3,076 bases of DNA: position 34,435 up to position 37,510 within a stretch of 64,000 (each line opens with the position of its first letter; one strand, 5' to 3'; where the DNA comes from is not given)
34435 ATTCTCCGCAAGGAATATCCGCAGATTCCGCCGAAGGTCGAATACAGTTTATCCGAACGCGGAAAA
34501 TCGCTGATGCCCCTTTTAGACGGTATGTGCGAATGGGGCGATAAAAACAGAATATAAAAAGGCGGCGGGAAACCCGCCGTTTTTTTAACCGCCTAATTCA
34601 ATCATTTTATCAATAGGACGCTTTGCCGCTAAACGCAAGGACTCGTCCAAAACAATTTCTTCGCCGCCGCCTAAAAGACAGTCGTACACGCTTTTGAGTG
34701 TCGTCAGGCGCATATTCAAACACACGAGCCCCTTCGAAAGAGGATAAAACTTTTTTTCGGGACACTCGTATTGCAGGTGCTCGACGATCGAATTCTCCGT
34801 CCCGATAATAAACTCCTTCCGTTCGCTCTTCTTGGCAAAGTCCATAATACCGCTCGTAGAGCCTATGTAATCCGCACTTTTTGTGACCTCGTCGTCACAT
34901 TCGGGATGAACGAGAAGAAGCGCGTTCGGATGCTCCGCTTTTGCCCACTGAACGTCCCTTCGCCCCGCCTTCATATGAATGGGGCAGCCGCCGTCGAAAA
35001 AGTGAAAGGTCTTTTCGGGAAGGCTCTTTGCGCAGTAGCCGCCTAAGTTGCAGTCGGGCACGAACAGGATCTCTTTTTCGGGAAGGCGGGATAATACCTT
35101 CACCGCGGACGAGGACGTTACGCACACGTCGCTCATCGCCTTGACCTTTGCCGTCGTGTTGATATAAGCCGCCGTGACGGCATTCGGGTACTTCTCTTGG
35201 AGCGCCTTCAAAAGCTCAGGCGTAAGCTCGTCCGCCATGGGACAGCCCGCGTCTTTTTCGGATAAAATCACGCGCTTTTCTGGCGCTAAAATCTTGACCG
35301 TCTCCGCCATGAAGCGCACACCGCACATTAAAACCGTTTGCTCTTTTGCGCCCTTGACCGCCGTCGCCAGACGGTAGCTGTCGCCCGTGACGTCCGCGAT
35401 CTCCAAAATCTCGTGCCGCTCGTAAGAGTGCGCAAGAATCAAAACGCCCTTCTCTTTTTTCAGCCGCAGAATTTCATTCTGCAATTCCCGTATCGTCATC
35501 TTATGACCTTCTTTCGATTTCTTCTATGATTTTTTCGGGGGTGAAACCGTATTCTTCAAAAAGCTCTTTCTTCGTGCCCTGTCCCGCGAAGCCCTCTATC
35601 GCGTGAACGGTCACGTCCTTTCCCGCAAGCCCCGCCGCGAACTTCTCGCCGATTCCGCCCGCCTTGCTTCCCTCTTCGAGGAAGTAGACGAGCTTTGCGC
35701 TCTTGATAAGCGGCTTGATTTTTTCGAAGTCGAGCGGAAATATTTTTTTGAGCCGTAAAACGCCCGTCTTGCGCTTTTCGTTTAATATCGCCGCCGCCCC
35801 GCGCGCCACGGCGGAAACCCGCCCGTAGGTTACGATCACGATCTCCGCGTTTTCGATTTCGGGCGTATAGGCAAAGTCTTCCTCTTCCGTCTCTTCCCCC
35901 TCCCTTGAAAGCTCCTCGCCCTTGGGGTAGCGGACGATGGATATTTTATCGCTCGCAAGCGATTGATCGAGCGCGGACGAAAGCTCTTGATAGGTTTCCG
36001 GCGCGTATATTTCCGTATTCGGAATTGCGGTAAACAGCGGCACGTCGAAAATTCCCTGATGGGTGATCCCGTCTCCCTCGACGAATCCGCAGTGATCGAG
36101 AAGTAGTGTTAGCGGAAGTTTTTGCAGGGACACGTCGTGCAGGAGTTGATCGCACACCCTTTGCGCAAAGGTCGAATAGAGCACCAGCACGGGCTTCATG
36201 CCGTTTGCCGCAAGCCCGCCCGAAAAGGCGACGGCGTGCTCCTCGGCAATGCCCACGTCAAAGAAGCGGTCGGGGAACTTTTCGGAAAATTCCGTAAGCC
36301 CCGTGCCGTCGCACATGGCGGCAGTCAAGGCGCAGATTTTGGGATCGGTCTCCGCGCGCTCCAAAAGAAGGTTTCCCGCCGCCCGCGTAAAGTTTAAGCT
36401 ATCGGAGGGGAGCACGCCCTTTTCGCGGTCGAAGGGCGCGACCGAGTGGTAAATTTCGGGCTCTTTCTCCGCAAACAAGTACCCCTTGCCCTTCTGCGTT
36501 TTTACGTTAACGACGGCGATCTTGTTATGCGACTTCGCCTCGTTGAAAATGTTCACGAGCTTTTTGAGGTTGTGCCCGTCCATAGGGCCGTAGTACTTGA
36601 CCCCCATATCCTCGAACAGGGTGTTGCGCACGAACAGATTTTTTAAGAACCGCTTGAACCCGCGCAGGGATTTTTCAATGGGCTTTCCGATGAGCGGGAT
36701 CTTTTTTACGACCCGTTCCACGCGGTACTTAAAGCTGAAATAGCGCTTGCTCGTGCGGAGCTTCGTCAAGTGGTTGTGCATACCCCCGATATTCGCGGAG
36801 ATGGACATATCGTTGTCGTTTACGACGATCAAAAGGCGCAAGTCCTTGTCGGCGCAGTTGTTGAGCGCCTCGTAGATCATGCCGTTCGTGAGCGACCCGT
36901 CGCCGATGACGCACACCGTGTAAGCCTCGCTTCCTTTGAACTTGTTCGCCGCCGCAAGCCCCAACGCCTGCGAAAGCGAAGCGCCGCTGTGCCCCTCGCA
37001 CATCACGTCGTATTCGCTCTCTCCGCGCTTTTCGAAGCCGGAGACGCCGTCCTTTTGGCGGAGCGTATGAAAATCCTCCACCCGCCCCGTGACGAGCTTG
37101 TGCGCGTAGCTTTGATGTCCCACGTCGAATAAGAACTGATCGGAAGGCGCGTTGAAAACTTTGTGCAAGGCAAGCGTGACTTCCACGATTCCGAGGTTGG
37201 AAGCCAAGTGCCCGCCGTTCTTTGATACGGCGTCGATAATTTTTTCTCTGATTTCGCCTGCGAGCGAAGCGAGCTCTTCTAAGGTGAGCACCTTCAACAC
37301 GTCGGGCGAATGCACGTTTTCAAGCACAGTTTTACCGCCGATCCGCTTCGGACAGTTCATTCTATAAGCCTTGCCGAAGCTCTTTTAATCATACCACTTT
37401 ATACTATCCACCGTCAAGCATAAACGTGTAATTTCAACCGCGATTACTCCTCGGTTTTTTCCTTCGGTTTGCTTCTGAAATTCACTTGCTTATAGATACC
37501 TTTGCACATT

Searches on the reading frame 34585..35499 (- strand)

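Call 8: search_protein_families(library=pfam, proteins=[window:34585-35499:-], max_evalue=0.001)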
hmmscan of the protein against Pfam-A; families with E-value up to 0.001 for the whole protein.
window:34585-35499:- (304 aa): 1 family
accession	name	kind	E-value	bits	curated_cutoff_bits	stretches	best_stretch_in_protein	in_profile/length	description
PF02445.21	NadA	-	3.3e-110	368.3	27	1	9-301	2-295/295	Quinolinate synthetase A protein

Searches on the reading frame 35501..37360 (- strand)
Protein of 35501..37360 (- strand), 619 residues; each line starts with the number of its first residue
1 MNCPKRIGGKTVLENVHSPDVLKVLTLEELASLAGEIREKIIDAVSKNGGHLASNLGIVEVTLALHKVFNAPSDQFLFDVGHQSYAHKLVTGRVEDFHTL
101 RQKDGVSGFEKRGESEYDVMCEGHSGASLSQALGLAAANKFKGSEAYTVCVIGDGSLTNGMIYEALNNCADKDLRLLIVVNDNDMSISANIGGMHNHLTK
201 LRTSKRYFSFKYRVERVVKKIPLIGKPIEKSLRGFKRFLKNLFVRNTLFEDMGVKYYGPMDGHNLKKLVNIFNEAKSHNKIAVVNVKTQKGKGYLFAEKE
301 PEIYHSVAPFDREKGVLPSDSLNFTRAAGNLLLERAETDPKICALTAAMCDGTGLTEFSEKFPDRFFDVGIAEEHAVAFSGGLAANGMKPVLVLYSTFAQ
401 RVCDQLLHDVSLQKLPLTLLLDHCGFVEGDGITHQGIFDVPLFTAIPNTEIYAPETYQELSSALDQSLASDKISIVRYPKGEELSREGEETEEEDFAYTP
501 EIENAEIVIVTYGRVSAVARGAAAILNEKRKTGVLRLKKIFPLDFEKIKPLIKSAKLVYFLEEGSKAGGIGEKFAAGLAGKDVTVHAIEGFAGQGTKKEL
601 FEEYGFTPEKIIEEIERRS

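Call 8: search_protein_families(library=pfam, proteins=[window:35501-37360:-], max_evalue=0.001)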
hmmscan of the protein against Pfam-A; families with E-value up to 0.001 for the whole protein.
window:35501-37360:- (619 aa): 7 families
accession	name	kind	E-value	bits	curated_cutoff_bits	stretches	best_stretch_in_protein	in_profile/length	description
PF13292.11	DXP_synthase_N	-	2.8e-106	355.2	21.2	1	13-288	1-274/274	1-deoxy-D-xylulose-5-phosphate synthase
PF02779.29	Transket_pyr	-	1.8e-36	125.9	27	1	322-481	3-170/174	Transketolase, pyrimidine binding domain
PF02780.25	Transketolase_C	-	2e-14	54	25.9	1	503-611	8-124/124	Transketolase, C-terminal domain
PF17147.9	PFOR_II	-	1.3e-07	32.4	27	1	505-595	1-96/102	Pyruvate:ferredoxin oxidoreductase core domain II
PF00676.26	E1_dh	-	1.8e-07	30.8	22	1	122-189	100-167/300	Dehydrogenase E1 component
PF00456.26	Transketolase_N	-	5.7e-07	29.3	22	1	34-218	6-214/334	Transketolase, thiamine diphosphate binding domain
PF02775.26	TPP_enzyme_C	-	7.9e-06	26.2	21.9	1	123-208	28-101/151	Thiamine pyrophosphate enzyme, C-terminal TPP binding domain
